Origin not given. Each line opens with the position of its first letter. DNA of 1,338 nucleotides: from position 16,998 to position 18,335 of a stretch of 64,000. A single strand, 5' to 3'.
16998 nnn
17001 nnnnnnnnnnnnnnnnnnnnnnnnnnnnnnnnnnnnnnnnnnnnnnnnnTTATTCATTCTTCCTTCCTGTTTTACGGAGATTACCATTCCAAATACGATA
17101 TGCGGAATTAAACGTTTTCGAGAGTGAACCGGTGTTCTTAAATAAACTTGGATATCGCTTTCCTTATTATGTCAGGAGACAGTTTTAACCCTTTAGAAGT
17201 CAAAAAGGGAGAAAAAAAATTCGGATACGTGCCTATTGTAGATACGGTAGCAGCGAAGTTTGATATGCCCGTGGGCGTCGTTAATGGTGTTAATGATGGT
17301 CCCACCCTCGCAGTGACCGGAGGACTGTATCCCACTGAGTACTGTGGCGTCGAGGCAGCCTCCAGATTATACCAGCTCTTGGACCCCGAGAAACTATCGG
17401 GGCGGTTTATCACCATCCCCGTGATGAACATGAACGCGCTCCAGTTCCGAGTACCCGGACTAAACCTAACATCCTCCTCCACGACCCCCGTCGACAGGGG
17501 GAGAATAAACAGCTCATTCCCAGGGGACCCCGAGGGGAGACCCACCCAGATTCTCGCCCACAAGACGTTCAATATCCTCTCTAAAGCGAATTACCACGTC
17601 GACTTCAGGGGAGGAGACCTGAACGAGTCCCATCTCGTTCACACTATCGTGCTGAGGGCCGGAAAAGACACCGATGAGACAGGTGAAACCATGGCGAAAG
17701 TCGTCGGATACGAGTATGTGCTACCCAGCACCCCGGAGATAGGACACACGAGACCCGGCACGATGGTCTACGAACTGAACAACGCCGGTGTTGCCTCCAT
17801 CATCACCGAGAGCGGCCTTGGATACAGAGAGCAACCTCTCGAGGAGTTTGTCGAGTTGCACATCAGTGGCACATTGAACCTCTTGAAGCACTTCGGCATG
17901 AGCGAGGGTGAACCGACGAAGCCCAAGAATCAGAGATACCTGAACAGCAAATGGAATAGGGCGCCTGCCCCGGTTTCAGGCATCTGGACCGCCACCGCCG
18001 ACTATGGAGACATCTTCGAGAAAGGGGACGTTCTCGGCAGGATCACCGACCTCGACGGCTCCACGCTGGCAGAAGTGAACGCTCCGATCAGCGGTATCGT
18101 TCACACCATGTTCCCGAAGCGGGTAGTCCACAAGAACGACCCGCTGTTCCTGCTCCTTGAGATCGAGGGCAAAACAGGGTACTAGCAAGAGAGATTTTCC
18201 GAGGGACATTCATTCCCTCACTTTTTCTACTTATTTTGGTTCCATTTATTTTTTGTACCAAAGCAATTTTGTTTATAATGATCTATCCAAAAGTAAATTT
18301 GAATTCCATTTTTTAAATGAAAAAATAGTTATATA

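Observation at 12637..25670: Dense island of cyclic-amidine/peptide catabolism enzymes reminiscent of ectoine (doeA/doeB) or creatinine degradation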

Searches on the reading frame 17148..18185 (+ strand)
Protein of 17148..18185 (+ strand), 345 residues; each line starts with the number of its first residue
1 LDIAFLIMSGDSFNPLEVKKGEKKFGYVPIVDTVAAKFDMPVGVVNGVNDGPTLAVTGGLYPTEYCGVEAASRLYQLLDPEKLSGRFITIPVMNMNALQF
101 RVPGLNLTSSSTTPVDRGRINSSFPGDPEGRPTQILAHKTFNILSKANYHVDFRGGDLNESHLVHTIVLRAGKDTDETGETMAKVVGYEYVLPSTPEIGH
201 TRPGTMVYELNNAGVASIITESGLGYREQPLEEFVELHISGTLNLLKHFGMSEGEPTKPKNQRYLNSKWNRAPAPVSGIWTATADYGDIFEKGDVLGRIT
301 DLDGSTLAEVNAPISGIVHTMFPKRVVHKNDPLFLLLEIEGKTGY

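Call 3: search_protein_families(library=pfam, proteins=[window:17148-18185:+])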
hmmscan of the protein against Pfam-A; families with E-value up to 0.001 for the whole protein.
window:17148-18185:+ (345 aa): 1 family
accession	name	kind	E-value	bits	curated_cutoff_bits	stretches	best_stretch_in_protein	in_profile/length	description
PF24827.1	AstE_AspA_cat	-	3.3e-11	43.5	25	1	50-226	1-171/192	Succinylglutamate desuccinylase/Aspartoacylase catalytic domain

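Call 4: search_protein_families(library=ncbifam, proteins=[window:17148-18185:+])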
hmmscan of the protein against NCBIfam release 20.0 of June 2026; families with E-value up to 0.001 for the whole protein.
window:17148-18185:+ (345 aa): 1 family
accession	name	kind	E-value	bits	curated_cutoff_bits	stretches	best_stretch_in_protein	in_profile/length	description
TIGR02994.1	ectoine_eutE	equivalog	4e-22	78.6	402.7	1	38-321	35-309/325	N(2)-acetyl-L-2,4-diaminobutanoate deacetylase DoeB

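Call 13: search_solved_structures(query=window:17148-18185:+, max_evalue=0.01, show_alignments=3)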
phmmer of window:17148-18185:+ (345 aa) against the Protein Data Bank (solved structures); distinct sequences matched with E-value up to 0.01: 5.
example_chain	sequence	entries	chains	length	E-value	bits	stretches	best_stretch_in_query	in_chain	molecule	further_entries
3cdx_A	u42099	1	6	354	2e-18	69.7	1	38-297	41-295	Succinylglutamatedesuccinylase/aspartoacylase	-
6twl_A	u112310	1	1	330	2.7e-13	52.8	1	40-320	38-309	N-acetyl-L-2,4-diaminobutyric acid deacetylase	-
6twm_A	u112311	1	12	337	2.9e-13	52.7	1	40-320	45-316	N-acetyl-L-2,4-diaminobutyric acid deacetylase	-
3na6_A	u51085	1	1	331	1.3e-12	50.6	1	39-324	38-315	Succinylglutamate desuccinylase/aspartoacylase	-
2qj8_A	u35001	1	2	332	7.5e-08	34.9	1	40-311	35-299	Mlr6093 protein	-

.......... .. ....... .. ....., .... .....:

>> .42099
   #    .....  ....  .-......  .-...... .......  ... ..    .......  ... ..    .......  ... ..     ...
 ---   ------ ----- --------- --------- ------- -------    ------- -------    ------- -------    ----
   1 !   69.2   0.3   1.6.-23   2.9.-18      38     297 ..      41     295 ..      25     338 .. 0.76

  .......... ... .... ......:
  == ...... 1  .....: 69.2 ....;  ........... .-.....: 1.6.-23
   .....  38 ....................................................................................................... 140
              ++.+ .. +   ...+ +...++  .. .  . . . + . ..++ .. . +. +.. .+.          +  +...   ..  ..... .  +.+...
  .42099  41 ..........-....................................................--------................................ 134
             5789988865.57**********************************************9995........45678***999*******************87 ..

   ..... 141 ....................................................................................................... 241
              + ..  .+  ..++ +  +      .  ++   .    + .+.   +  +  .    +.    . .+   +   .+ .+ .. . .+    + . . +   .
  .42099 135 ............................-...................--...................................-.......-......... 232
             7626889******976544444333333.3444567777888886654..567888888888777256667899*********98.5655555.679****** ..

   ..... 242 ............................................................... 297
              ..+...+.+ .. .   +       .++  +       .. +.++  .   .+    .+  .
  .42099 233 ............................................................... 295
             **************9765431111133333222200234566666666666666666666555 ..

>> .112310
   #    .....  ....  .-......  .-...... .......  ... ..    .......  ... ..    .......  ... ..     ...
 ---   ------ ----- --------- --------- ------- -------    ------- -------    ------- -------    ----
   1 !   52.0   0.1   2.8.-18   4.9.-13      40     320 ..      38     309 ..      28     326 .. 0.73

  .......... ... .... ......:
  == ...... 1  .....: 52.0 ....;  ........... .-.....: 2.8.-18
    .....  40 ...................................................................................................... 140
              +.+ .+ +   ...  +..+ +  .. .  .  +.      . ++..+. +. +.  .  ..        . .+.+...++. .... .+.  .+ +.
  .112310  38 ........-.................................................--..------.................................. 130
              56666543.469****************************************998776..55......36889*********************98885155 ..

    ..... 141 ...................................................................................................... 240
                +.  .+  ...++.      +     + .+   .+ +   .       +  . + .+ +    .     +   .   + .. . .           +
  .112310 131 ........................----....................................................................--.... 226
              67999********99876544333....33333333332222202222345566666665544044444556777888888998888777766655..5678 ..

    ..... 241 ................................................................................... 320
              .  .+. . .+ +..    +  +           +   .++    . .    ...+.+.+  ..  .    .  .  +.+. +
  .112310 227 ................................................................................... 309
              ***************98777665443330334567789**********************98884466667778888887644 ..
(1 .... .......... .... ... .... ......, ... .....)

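Call 56: find_related_loci(query=A5, collection=metagenome_contigs, flank=10000)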
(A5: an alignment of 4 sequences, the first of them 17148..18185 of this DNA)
Query A5 (345 aa) in metagenome_contigs; peptide patterns used: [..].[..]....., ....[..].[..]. (x = any residue, [..] = any of these).
194 stretches matched a pattern; 88 encode a relative of the query (tblastn E <= 1e-3); the best 80 are kept; 80 distinct loci.
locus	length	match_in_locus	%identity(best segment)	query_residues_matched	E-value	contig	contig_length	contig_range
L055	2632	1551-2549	68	13-345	8e-173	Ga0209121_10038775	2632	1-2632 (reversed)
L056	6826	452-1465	66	8-345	1e-154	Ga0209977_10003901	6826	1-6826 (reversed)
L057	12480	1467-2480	64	8-345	1e-151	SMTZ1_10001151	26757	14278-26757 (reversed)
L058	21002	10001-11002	63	12-345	4e-145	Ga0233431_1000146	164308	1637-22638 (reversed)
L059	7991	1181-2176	65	13-344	2e-143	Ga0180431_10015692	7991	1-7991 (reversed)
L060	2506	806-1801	63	13-345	9e-152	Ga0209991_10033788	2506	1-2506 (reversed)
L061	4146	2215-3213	63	13-345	1e-145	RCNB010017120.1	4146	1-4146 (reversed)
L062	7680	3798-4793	63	13-345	7e-142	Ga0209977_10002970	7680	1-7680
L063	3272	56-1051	62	13-345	9e-147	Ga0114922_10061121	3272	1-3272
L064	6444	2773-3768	63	13-345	2e-141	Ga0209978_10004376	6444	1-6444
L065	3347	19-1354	63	13-345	6e-146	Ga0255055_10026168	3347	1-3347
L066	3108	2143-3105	63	13-334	8e-147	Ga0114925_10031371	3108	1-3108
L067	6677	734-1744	63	8-345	3e-140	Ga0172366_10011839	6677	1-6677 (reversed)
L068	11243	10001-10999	62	13-345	6e-140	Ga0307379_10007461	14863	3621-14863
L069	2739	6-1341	62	13-345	3e-147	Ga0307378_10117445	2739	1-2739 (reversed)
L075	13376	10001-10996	64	13-344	3e-138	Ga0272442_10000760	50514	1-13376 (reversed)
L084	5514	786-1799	60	7-345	4e-135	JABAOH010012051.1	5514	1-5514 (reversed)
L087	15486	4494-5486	61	13-345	2e-133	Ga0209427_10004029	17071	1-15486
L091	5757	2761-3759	60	13-345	5e-133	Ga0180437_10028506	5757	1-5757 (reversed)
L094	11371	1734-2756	58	5-345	4e-132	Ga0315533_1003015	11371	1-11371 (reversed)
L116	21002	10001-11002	65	12-345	1e-142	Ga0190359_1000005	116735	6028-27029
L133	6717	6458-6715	70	8-93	2e-33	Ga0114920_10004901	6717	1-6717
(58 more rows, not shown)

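Call 59: search_protein_families(library=pfam, proteins=[L133:4579-5481:+, L087:6063-7112:-, L064:5625-6287:+, L091:3812-4663:+, L094:1203-1697:+, L067:1741-2460:+, L075:5974-7008:+, L084:3714-4691:+, L058:341-1480:+, L116:3560-4150:+], max_evalue=0.001)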
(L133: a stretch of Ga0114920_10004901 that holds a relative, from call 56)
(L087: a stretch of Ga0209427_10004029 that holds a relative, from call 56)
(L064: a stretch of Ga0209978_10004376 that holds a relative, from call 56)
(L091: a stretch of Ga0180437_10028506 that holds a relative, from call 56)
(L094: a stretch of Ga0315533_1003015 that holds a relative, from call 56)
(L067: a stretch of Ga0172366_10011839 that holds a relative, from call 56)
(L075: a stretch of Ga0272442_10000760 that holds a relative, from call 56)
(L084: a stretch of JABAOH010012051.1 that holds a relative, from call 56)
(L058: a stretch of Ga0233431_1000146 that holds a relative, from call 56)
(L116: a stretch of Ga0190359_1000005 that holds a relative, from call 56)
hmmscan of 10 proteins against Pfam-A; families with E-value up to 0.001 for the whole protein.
L133:4579-5481:+ (300 aa): 3 families
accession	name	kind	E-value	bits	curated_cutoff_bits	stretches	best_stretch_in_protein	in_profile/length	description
PF00106.31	adh_short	-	1.1e-47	162.5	26.6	1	7-183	1-177/195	short chain dehydrogenase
PF13561.12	adh_short_C2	-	4.3e-35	121.8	27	1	16-244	6-229/236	Enoyl-(Acyl carrier protein) reductase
PF08659.16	KR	-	7.9e-10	39.4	22.6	1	9-149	3-143/180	KR domain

L087:6063-7112:- (349 aa): 3 families
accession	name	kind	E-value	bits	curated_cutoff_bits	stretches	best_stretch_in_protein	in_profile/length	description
PF01636.29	APH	-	8.5e-32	111.2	23.2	1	65-275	22-233/239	Phosphotransferase enzyme family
PF01163.29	RIO1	-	4.1e-05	23.7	22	0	210-240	124-153/187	RIO domain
PF19974.5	TCAD9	-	0.00078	19.1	40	1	211-331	298-393/429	Ternary complex associated domain 9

L064:5625-6287:+ (220 aa): 1 family
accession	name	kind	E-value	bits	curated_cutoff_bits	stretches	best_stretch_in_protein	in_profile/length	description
PF02585.22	PIG-L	-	1.2e-18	68.3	28.2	1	6-114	1-129/129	GlcNAc-PI de-N-acetylase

L091:3812-4663:+ (283 aa): 2 families
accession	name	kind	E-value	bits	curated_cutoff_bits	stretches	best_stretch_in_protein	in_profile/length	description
PF00892.27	EamA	-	1.3e-28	100.4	28.2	2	3-133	3-134/135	EamA-like transporter family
PF03151.22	TPT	-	1.4e-06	28.4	30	1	33-133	34-136/291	Triose-phosphate Transporter family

L094:1203-1697:+ (164 aa): 1 family
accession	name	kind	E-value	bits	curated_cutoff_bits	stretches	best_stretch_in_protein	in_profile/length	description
PF18902.5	DUF5658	-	0.00011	23.4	25.2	1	32-88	1-55/82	Domain of unknown function (DUF5658)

L067:1741-2460:+ (239 aa): 1 family
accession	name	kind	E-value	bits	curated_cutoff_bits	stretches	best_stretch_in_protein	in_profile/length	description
PF01177.27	Asp_Glu_race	-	3.4e-43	148.3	31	1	6-211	1-209/211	Asp/Glu/Hydantoin racemase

L075:5974-7008:+ (344 aa): 2 families
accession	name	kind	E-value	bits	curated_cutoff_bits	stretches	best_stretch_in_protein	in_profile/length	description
PF02423.21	OCD_Mu_crystall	-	2.2e-49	168.5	24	1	19-327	19-312/314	Ornithine cyclodeaminase/mu-crystallin family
PF01488.26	Shikimate_DH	-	3.5e-05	24.3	24.3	1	139-227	11-98/138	Shikimate / quinate 5-dehydrogenase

L084:3714-4691:+ (325 aa): 1 family
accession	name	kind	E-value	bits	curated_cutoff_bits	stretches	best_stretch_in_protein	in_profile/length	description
PF04909.20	Amidohydro_2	-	3.2e-42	145.7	26.4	1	18-324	1-289/289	Amidohydrolase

L058:341-1480:+ (379 aa): 2 families
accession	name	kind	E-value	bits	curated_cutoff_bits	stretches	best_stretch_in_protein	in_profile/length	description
PF00557.29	Peptidase_M24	-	1.7e-33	116.6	23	1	152-362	2-207/208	Metallopeptidase family M24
PF01321.24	Creatinase_N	-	7.4e-08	33.4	22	1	7-144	1-128/128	Creatinase/Prolidase N-terminal domain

L116:3560-4150:+ (196 aa): 5 families
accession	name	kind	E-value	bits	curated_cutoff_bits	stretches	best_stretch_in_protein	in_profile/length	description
PF02223.23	Thymidylate_kin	-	8.1e-54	182.6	27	1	10-188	1-185/185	Thymidylate kinase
PF01712.25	dNK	-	2e-09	37.9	27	1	8-194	1-200/203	Deoxynucleoside kinase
PF13521.12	AAA_28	-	1.4e-08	35.6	27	1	8-154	2-136/164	AAA domain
PF13207.12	AAA_17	-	0.00015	22.5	27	1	12-147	2-125/136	AAA domain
PF03976.20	PPK2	-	0.00019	21.5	22.3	1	6-55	32-82/229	Polyphosphate kinase 2 (PPK2)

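Call 75: find_homologous_proteins(query=window:17148-18185:+, max_evalue=1e-30)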
Query window:17148-18185:+ (345 aa): 230 proteins with E <= 1e-30 among 2769 candidates; the best 120 are listed.
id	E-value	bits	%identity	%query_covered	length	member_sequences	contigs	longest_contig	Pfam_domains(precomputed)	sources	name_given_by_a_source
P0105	6.2e-226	767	100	98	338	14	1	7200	PF24827.2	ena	-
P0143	2.1e-195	667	84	98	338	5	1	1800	PF24827.2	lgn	-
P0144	4.8e-194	662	84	98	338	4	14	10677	PF24827.2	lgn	-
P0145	7.6e-181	619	78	98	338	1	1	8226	PF24827.2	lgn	-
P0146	9.4e-180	615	77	98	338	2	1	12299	PF24827.2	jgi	jgi:predicted deacylase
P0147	2.8e-169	581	73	98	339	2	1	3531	PF24827.2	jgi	-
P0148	2.8e-162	558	70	98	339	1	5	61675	PF24827.2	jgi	-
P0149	2.5e-158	545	70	97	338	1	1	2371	PF24827.2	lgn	-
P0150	3.3e-158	544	70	98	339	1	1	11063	PF24827.2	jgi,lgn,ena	jgi:hypothetical protein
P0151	2.8e-157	541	68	97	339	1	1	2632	PF24827.2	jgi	-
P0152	3.9e-156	537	69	98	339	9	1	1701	PF24827.2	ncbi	-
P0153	4.2e-156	537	68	98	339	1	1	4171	PF24827.2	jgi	-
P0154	7.4e-155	533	68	98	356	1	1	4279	PF24827.2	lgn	-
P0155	1.3e-154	532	68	98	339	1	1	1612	PF24827.2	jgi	jgi:predicted deacylase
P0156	6.4e-154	530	68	98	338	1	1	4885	PF24827.2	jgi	jgi:predicted deacylase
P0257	2.0e-124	433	58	96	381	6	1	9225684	PF24827.2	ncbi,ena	-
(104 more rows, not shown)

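Call 76: find_encoding_contigs(protein=P0257, flank=10000, max_places=1)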
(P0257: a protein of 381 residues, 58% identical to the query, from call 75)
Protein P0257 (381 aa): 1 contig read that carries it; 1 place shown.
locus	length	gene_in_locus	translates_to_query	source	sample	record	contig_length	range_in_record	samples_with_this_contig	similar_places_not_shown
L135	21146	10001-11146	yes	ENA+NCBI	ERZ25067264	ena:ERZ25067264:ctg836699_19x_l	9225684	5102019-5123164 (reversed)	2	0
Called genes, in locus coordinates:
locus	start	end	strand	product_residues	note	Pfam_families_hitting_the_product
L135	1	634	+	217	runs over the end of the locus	-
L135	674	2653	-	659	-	PF01609:DDE_Tnp_1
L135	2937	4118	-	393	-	PF00890:FAD_binding_2, PF01266:DAO, PF01946:Thi4 (faint), PF07992:Pyr_redox_2 (faint), PF12831:FAD_oxidored, PF13450:NAD_binding_8 (weak)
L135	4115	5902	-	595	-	PF02538:Hydantoinase_B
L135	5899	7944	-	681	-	PF05378:Hydant_A_N, PF01968:Hydantoinase_A, PF19278:Hydant_A_C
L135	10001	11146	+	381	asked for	PF24827:AstE_AspA_cat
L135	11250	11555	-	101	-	-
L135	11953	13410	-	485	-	PF07969:Amidohydro_3 (faint), PF01979:Amidohydro_1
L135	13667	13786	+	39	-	-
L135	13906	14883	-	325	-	-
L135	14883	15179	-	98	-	-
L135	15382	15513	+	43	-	-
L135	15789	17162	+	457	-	PF01011:PQQ (faint), PF13360:PQQ_2, PF13570:Beta-prop_ACSF4 (weak)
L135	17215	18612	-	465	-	PF03972:MmgE_PrpD_N, PF19305:MmgE_PrpD_C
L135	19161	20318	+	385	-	PF01636:APH (faint), PF00069:Pkinase, PF07714:PK_Tyr_Ser-Thr, PF03109:ABC1 (weak)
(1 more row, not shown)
